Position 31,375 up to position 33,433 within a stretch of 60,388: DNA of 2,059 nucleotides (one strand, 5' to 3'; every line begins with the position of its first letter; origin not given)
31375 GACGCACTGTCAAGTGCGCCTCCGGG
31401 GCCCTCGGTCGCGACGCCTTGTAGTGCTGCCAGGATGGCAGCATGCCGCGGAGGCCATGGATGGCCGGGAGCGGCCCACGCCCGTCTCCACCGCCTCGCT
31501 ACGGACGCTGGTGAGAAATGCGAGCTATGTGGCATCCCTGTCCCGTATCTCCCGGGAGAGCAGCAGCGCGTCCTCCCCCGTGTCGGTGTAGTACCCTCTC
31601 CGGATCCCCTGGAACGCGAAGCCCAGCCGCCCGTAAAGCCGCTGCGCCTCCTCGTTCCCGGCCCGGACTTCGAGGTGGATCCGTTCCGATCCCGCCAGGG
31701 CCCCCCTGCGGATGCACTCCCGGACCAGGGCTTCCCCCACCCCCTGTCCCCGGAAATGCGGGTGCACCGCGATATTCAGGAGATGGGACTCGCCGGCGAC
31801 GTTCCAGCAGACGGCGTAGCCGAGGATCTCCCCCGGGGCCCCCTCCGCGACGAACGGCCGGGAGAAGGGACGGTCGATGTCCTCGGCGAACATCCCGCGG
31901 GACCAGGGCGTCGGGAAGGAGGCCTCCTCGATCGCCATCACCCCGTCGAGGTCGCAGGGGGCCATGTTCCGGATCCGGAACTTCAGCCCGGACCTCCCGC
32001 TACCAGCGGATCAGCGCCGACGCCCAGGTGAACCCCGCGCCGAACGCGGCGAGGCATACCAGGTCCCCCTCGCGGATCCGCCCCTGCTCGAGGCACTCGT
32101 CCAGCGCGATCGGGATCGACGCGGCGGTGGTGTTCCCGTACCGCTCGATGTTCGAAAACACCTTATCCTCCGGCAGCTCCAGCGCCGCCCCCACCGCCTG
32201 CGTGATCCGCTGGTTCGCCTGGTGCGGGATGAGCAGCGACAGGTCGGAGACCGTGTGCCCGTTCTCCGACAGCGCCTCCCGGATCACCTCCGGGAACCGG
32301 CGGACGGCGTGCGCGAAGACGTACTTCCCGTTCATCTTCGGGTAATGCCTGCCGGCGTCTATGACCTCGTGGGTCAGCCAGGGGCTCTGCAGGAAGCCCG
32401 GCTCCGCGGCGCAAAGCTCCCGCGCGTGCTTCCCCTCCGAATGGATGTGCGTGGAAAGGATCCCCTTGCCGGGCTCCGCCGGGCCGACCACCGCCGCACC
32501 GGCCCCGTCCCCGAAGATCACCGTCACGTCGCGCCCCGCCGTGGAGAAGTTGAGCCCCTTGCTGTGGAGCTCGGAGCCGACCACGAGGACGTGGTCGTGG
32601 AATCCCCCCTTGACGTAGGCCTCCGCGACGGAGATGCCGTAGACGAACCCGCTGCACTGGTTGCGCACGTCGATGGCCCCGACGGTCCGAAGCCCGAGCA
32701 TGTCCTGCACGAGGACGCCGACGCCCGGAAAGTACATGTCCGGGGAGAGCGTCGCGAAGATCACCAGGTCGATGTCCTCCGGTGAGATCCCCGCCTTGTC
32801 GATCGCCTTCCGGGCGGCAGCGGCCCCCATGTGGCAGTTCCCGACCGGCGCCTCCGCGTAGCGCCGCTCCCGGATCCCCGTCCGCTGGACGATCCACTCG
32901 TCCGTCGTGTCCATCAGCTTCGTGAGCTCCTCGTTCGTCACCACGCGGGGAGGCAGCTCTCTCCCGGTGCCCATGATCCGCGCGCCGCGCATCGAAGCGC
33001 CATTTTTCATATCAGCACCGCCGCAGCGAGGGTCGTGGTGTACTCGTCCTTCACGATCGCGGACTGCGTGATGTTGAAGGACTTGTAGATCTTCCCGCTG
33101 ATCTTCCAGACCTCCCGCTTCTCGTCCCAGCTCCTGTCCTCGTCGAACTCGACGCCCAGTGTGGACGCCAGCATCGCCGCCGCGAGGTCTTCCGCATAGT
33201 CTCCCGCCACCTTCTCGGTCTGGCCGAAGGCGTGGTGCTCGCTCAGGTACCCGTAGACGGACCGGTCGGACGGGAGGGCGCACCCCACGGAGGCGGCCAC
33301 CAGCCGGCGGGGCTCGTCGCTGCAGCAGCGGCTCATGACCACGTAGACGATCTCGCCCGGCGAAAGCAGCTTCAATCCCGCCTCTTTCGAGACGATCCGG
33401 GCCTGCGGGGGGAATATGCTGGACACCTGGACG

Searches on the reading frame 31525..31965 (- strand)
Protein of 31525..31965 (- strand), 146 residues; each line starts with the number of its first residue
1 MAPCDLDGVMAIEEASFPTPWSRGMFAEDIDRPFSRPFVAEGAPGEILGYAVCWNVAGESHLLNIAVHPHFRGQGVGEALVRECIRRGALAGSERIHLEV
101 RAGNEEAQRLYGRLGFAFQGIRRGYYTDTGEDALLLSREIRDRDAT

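Call 14: search_protein_families(library=ncbifam, proteins=[window:31525-31965:-])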
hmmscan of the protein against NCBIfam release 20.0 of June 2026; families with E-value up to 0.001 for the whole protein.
window:31525-31965:- (146 aa): 16 families
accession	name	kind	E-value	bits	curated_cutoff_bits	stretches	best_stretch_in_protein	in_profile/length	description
TIGR01575.1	rimI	equivalog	2.7e-33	114.9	86.4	1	5-135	1-131/132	ribosomal protein S18-alanine N-acetyltransferase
NF007025.1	PRK09491.1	equivalog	1.6e-22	80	173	1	2-137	7-142/145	ribosomal protein S18-alanine N-acetyltransferase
NF000487.1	stat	exception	4.9e-12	45.8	420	1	28-136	74-184/189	streptothricin N-acetyltransferase STAT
NF002959.0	PRK03624.1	equivalog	2.9e-09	36.8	124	1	62-117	75-130/147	GNAT family acetyltransferase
TIGR03448.1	mycothiol_MshD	equivalog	5.8e-08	32.4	163.1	1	43-88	54-100/294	mycothiol synthase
TIGR03103.1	trio_acet_GNAT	equivalog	1.5e-07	30.3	569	1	60-117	156-213/547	N-acetylglutaminylglutamine synthetase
NF049894.1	CG3035_N_ac_Glu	equivalog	3.7e-07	29.7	280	1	65-119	238-292/300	N-acetylglutamate synthase, CG3035 family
NF040501.1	resist_ArsN2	equivalog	3.6e-06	26.6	125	1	26-116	15-101/133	arsenic resistance N-acetyltransferase ArsN2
NF007807.0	PRK10514.1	equivalog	6.6e-06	26.1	134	1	55-120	66-126/147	acetyltransferase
NF040503.1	resist_ArsN1a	equivalog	3e-05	23.8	170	1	64-122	81-139/159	arsinothricin resistance N-acetyltransferase ArsN1 family A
NF041716.1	HxA_phane_GNAT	equivalog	3.2e-05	23.9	250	1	33-117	50-141/152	cyclophane-containing RiPP N-acetyltransferase HaaN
NF008212.0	PRK10975.1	equivalog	0.0004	20.3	219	1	60-118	164-222/232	dTDP-4-amino-4,6-dideoxy-D-galactose acyltransferase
NF007527.0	PRK10140.1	equivalog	0.00041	20.3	236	1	63-131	82-151/162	N-acetyltransferase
NF000359.1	sat3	exception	0.00043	20.4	360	1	49-127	84-163/180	streptothricin N-acetyltransferase Sat3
NF000225.3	AAC_6p_Strep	exception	0.00066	19.7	250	1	67-129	74-137/156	aminoglycoside 6'-N-acetyltransferase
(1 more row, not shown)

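Call 29: find_encoding_contigs(protein=window:31525-31965:-, flank=4000, max_places=10)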
Protein window:31525-31965:- (146 aa): no gene with exactly this product is on record in the collection.

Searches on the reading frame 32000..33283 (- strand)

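Call 14: search_protein_families(library=ncbifam, proteins=[window:32000-33283:-])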
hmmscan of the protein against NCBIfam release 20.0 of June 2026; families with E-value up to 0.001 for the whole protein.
window:32000-33283:- (427 aa): 23 families
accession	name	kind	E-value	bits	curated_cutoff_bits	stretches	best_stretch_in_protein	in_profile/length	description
NF006829.0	PRK09352.1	subfamily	1.3e-111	372.6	249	1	98-427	2-321/322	beta-ketoacyl-ACP synthase 3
TIGR00747.1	fabH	subfamily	4.8e-109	364.3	292.1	1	101-427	3-322/322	beta-ketoacyl-ACP synthase III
NF004623.0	PRK05963.1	equivalog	2e-67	227.8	437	1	98-426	3-327/328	beta-ketoacyl-ACP synthase III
NF005541.0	PRK07204.1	equivalog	1.1e-53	182.8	402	1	99-424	3-326/329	beta-ketoacyl-ACP synthase III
NF005308.0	PRK06840.1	equivalog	2.4e-43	148.5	315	1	102-427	6-335/339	3-oxoacyl-ACP synthase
NF005703.0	PRK07515.1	equivalog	2.3e-39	135.3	304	1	140-426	87-371/373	beta-ketoacyl-ACP synthase III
NF006720.0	PRK09258.1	equivalog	6e-34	117.8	285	1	103-427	8-338/338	3-oxoacyl-ACP synthase III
NF009519.0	PRK12880.1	equivalog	3.8e-24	85.7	436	1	135-426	46-337/353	beta-ketoacyl-ACP synthase III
NF003274.0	PRK04262.1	equivalog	1.7e-21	76.6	244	2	102-266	4-164/347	hydroxymethylglutaryl-CoA synthase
NF005293.2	PRK06816.1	subfamily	5.8e-17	61.8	450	2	334-411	278-360/378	StlD/DarB family beta-ketosynthase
NF053539.1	resorcinol_DarB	exception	1.9e-13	50.3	550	1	331-414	274-362/377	dialkylresorcinol biosynthesis protein DarB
NF042429.2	DHPHCoAsyn_DpgA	equivalog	3.8e-10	39.2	425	1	150-427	71-350/350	3,5-dihydroxyphenylacetyl-CoA synthase DpgA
TIGR00748.1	HMG_CoA_syn_Arc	equivalog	1.3e-09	37.8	353.35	1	102-417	3-297/345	hydroxymethylglutaryl-CoA synthase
NF004720.0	PRK06064.1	subfamily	1.1e-06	27.6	420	1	155-238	28-113/389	thiolase domain-containing protein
TIGR01835.1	HMG-CoA-S_prok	equivalog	1.7e-06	27.1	360.35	1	151-244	51-143/382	hydroxymethylglutaryl-CoA synthase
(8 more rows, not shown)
